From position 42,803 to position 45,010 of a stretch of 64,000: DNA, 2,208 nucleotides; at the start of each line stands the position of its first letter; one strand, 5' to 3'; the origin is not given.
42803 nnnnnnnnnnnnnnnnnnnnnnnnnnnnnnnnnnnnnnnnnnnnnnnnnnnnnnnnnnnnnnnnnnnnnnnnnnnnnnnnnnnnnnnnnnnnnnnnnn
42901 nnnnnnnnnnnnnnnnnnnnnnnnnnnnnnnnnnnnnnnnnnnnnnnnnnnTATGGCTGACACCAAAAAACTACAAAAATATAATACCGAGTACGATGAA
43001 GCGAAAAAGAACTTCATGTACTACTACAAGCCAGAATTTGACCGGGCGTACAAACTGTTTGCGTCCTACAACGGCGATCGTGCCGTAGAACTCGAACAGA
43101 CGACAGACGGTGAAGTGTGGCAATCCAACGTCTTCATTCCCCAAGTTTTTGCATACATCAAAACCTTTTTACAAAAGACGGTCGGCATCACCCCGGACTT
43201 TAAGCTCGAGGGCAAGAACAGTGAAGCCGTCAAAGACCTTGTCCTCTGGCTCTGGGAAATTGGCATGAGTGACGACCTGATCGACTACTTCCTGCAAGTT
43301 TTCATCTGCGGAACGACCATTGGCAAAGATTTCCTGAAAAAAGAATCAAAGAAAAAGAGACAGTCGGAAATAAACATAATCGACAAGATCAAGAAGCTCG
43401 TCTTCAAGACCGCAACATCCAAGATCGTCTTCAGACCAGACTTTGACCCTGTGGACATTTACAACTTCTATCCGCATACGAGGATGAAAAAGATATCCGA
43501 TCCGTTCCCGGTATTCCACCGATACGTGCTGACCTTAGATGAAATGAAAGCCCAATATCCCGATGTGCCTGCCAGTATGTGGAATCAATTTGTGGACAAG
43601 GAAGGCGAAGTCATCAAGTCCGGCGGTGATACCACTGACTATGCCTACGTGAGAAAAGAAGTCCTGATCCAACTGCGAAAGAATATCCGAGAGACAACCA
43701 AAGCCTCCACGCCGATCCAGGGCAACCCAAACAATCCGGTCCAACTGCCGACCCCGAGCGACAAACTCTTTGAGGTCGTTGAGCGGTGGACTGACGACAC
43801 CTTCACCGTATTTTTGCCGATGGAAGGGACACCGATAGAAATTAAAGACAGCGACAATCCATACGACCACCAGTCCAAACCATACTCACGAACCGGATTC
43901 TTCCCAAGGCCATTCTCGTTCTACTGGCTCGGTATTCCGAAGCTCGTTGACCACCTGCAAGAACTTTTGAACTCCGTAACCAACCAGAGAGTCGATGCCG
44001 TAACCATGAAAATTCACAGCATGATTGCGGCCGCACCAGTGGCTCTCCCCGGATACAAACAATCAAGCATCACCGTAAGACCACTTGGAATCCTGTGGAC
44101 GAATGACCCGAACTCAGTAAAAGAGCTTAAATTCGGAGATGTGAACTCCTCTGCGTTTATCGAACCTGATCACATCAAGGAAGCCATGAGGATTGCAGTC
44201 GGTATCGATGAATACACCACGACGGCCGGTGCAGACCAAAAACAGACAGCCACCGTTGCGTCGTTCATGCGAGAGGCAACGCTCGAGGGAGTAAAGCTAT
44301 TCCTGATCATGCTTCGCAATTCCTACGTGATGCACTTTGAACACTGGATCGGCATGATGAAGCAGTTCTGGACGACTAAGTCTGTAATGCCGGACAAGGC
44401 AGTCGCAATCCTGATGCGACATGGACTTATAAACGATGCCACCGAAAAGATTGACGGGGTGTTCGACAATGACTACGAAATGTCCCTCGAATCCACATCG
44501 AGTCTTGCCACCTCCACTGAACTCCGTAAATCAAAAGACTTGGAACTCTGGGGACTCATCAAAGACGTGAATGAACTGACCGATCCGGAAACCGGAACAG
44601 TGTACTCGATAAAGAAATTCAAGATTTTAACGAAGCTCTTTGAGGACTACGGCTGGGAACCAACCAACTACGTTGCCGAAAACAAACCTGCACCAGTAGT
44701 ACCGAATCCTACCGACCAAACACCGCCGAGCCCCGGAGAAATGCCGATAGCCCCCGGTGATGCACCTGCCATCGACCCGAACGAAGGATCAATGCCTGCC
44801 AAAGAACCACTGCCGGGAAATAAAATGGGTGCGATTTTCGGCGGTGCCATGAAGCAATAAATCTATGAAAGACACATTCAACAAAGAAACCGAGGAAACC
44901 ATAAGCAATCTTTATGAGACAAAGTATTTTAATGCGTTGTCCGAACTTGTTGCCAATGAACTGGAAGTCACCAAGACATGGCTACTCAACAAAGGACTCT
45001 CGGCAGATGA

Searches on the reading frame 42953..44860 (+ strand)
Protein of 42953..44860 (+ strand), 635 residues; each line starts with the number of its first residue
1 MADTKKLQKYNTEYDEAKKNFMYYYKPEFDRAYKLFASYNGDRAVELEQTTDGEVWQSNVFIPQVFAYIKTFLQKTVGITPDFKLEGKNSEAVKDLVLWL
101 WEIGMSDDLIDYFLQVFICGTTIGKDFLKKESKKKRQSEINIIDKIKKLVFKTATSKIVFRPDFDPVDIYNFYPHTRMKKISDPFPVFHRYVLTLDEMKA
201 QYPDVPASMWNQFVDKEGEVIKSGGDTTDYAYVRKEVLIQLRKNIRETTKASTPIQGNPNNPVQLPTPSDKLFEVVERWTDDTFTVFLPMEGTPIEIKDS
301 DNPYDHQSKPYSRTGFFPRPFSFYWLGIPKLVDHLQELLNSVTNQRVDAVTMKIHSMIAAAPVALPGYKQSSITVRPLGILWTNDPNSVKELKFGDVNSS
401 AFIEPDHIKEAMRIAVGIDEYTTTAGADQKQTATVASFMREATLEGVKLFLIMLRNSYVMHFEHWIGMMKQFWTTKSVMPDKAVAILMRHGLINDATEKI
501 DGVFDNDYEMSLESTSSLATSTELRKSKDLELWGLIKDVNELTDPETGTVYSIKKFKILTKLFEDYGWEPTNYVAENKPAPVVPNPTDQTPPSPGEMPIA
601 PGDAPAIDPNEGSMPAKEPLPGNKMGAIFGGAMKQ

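Call 20: search_protein_families(library=phrogs, proteins=[window:42953-44860:+], max_evalue=0.001)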
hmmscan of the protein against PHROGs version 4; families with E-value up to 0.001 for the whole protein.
window:42953-44860:+ (635 aa): 2 families
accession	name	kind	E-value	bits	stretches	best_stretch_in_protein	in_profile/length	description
phrog_332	-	connector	9.4e-06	25.2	1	113-443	131-399/560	head-tail adaptor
phrog_1216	-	head and packaging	7.9e-05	22.4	1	297-477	329-517/714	portal protein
